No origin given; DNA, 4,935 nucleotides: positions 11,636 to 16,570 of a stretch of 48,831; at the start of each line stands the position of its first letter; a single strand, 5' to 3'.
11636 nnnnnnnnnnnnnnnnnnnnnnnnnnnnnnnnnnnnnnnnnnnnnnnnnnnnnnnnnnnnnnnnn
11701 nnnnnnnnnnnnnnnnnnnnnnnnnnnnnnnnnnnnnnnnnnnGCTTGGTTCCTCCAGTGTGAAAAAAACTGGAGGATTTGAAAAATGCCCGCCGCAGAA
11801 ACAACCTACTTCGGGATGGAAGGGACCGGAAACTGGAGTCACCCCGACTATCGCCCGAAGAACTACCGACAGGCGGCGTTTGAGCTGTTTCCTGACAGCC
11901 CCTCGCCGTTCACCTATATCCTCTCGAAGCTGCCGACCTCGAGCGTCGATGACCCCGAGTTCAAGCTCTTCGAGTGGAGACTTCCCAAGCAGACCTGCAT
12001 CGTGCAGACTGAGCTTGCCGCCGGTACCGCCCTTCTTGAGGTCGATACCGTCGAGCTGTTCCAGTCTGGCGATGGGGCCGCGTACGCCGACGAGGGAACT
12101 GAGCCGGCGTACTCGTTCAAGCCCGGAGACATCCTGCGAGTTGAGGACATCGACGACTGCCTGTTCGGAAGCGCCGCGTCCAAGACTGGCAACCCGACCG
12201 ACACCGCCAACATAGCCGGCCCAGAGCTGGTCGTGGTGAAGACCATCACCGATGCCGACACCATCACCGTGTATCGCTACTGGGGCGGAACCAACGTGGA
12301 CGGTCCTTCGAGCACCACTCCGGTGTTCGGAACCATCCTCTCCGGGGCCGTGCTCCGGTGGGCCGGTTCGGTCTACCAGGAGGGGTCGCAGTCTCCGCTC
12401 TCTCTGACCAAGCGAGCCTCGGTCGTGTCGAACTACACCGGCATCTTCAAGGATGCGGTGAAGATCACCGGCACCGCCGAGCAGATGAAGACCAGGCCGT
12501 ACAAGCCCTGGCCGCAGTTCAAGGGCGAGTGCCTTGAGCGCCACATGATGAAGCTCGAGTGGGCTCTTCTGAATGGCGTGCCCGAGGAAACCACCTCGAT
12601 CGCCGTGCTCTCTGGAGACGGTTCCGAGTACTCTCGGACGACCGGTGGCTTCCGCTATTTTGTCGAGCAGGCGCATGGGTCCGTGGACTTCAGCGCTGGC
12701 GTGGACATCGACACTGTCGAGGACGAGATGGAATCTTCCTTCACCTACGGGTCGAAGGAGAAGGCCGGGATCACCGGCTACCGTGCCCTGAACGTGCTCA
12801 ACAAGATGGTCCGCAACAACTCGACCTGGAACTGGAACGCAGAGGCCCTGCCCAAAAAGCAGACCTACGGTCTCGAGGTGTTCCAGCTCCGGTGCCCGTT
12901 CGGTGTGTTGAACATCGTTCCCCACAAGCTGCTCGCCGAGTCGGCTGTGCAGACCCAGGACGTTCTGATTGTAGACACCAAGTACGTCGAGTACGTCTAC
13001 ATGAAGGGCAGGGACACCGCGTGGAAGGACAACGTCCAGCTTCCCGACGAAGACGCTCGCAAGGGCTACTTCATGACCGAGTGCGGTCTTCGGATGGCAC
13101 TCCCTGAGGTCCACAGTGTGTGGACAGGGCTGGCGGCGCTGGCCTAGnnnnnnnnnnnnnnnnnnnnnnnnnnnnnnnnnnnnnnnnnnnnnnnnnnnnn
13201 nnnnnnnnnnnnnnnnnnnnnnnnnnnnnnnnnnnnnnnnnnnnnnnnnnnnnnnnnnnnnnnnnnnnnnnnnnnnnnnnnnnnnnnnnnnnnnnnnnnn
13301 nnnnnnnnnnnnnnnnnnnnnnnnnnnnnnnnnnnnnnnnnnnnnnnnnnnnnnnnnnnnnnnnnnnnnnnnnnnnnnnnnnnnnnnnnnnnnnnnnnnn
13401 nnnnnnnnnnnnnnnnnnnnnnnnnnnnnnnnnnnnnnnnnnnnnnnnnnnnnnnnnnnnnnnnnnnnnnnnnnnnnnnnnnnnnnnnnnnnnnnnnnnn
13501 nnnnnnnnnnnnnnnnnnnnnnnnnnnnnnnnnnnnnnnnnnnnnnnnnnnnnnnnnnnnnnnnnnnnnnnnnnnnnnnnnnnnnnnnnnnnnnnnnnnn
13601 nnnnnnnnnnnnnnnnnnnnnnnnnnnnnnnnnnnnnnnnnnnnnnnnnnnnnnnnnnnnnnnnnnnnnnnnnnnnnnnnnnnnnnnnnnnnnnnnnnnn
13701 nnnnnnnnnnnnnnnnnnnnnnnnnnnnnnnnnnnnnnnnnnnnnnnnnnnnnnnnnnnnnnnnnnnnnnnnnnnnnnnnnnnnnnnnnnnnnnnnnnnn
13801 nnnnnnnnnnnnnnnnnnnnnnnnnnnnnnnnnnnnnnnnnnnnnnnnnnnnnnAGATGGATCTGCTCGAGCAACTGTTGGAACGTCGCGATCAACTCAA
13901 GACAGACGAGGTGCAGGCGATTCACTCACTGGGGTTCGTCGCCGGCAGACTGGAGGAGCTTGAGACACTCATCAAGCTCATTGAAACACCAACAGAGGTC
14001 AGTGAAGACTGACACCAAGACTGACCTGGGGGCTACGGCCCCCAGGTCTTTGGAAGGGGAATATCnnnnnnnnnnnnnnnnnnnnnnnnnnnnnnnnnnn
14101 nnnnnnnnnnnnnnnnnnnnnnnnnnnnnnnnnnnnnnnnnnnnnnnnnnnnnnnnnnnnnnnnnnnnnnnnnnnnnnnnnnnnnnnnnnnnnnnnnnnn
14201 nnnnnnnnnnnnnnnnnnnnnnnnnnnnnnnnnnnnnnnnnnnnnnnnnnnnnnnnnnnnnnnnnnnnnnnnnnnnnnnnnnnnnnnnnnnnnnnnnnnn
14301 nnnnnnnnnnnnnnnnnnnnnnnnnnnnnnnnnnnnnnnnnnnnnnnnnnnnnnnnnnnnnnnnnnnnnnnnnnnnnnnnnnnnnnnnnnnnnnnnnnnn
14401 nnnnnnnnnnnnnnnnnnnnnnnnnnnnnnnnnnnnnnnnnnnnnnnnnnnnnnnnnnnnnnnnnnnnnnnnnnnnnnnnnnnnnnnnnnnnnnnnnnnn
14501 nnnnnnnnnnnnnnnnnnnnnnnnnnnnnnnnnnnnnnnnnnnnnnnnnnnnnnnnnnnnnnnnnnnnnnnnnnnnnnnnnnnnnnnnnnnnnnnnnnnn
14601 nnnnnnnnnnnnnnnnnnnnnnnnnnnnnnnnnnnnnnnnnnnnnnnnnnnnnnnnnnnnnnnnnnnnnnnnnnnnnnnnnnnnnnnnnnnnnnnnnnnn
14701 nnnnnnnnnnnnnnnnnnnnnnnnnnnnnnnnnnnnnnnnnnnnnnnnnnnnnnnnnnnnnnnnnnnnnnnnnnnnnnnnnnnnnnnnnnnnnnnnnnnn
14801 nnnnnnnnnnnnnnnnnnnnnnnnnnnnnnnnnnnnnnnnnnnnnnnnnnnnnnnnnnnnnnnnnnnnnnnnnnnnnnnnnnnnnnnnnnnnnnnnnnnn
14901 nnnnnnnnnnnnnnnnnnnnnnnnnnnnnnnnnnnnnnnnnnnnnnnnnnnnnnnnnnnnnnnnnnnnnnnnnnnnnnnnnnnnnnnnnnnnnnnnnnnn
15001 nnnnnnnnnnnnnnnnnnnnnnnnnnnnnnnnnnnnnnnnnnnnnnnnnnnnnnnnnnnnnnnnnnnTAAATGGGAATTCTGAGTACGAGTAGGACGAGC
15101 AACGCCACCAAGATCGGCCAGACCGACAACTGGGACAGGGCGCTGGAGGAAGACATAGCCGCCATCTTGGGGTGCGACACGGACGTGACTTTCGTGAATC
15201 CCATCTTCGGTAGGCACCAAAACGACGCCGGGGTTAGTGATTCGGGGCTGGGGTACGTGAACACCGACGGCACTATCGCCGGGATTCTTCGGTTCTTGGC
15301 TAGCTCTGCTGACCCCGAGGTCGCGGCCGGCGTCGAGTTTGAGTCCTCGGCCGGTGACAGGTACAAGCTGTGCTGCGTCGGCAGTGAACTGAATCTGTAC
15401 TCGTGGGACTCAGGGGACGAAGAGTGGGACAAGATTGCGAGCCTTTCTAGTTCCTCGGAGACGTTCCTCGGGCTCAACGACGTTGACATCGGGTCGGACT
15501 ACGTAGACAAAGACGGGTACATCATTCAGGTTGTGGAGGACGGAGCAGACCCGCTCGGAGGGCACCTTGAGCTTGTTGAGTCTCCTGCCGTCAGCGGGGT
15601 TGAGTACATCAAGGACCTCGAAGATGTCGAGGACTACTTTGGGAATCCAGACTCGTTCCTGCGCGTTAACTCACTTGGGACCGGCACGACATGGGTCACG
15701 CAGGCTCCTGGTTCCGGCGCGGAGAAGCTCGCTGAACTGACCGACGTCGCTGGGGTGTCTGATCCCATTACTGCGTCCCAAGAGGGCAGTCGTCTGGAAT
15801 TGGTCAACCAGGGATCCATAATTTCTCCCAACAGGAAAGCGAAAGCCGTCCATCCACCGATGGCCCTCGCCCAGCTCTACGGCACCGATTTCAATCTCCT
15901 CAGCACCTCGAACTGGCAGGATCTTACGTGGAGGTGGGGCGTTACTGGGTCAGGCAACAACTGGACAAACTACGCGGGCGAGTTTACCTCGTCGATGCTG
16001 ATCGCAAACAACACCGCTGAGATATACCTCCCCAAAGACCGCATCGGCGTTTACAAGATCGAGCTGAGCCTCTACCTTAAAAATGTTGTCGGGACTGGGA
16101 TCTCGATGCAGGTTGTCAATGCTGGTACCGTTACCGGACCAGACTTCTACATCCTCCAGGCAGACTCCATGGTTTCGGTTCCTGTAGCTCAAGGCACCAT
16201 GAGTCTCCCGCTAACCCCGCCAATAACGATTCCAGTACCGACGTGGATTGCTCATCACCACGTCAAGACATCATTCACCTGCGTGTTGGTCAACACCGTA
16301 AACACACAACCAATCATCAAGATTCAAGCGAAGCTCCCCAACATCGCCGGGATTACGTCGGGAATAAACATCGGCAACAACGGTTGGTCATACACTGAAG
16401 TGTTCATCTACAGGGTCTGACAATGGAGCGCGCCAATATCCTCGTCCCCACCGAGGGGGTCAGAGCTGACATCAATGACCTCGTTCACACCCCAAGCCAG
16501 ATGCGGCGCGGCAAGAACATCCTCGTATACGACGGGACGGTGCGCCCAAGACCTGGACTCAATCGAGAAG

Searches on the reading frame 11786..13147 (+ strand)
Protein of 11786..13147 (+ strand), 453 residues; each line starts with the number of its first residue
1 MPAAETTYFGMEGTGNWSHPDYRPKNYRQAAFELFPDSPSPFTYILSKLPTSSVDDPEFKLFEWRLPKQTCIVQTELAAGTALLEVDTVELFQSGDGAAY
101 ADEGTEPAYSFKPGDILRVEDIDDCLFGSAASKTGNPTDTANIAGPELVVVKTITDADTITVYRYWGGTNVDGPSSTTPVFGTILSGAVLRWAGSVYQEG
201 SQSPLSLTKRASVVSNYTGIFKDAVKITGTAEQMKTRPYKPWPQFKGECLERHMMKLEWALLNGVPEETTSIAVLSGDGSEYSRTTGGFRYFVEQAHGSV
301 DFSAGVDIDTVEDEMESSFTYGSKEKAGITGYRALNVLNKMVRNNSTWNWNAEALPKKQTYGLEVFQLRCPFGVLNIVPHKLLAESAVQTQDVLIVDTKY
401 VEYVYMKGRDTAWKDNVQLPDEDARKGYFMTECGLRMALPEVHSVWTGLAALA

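Call 15: search_protein_families(library=phrogs, proteins=[window:11786-13147:+], max_evalue=0.001)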
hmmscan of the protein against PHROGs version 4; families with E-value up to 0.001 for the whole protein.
window:11786-13147:+ (453 aa): 1 family
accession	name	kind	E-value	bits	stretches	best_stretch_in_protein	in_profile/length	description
phrog_1328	-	head and packaging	2.1e-19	71.1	1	199-451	71-308/583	major head protein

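Call 88: search_dna_similar(query=window:11786-13144:+, collection=phages, mode=protein, max_rows=12, max_evalue=0.001)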
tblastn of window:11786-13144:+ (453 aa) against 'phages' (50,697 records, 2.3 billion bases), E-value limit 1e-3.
Records with a match: 7; places in all: 7; records where one place covers at least 80% of the query: 5.
Best place of each record, by identity: <60% 7.
By first word of the organism name: Microcystis 1; Vibrio 1; Desulfofustis 1; Roseobacter 1; Caulobacter 1; Polaromonas 1; EBPR 1.
By host as written in the record: - 2; Microcystis elabens 1; Vibrio splendidus 1; Roseobacter sp. (CHUG lineage) 1; Caulobacter sp. 1; Polaromonas sp. 1.
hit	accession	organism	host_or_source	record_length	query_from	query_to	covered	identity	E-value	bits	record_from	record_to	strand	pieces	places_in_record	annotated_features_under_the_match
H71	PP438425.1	Microcystis phage Mel-JY34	Microcystis elabens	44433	10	437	94%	28.9%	2e-26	118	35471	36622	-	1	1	putative major capsid protein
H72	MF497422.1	Vibrio phage vB_VspS_VS-ABTNL-3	Vibrio splendidus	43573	7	450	98%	26.7%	1e-24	113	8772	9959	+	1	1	putative major capsid protein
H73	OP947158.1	Desulfofustis phage LS06-2018-MD01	-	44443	8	450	98%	26.2%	1e-23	110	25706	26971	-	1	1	major head protein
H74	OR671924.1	Roseobacter phage CRP-810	Roseobacter sp. (CHUG lineage)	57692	10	444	96%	26.5%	5e-28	123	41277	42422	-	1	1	major capsid protein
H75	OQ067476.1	Caulobacter phage Kuura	Caulobacter sp.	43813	23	449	94%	26.6%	2e-30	130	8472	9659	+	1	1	putative major capsid protein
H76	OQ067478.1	Polaromonas phage Tiera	Polaromonas sp.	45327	147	453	68%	25.5%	3e-10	69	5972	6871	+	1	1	putative major capsid protein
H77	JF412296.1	EBPR podovirus 3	-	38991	186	451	59%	22.5%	8e-5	51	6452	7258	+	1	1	gp8: hypothetical protein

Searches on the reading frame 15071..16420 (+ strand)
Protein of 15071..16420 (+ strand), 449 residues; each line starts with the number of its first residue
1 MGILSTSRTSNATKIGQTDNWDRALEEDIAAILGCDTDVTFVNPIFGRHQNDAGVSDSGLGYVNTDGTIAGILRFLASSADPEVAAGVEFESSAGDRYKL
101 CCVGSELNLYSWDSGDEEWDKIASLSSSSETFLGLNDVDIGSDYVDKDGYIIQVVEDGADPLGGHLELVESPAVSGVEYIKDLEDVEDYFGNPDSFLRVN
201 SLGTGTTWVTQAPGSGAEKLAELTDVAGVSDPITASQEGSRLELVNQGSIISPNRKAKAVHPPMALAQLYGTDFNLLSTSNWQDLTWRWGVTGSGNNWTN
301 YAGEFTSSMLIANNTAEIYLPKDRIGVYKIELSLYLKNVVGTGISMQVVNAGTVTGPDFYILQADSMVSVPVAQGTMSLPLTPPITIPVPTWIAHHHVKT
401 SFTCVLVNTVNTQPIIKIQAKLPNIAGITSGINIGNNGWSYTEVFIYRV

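Call 15: search_protein_families(library=phrogs, proteins=[window:15071-16420:+], max_evalue=0.001)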
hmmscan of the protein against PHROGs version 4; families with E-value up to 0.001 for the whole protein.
window:15071-16420:+ (449 aa): 0 families

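Call 16: search_protein_families(library=pfam, proteins=[window:15071-16420:+], max_evalue=0.01)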
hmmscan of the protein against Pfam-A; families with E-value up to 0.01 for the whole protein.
window:15071-16420:+ (449 aa): 0 families

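Call 89: search_dna_similar(query=window:15071-16417:+, collection=phages, mode=protein, max_rows=12, max_evalue=0.001)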
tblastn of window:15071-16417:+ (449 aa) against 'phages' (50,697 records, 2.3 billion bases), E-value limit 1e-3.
No match.
